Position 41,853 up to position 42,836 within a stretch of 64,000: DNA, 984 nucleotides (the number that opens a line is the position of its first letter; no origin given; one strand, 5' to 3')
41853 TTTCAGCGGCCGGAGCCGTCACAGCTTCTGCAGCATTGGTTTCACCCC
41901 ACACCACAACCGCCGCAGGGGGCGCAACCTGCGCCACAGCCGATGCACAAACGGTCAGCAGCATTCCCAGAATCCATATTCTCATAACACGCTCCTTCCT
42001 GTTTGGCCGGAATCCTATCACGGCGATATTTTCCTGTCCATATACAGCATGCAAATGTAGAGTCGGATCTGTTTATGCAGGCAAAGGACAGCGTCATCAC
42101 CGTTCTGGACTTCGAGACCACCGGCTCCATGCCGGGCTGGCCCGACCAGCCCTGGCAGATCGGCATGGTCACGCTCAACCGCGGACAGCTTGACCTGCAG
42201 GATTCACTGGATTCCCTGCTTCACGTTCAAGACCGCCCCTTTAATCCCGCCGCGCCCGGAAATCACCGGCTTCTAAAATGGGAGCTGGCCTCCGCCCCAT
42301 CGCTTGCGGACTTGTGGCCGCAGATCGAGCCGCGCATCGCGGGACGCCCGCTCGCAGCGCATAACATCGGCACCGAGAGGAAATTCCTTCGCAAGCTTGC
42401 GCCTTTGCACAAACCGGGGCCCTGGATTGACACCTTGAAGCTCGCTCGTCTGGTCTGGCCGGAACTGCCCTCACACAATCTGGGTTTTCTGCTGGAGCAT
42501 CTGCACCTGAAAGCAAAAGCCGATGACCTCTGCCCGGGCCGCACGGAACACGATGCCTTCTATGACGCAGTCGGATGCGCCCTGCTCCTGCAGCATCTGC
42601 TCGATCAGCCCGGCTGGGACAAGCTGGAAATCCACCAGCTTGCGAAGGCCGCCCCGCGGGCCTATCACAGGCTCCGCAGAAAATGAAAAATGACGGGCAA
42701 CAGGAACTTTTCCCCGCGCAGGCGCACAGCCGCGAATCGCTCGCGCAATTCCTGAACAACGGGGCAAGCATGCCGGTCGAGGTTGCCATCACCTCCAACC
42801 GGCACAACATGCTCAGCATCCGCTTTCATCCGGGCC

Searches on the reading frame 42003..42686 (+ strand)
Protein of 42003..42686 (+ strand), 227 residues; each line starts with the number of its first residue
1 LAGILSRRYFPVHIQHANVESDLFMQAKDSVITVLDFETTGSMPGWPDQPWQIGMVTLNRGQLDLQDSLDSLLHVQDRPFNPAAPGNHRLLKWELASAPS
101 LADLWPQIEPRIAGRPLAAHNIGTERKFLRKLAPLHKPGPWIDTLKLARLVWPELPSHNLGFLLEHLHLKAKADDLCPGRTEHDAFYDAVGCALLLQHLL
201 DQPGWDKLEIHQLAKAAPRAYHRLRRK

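Call 8: search_protein_families(library=pfam, proteins=[window:42003-42686:+], max_evalue=0.001)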
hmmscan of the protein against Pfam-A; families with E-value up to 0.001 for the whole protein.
window:42003-42686:+ (227 aa): 1 family
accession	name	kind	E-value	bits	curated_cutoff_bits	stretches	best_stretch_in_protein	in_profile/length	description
PF00929.31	RNase_T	-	8.9e-09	36.5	24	1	34-193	2-161/164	Exonuclease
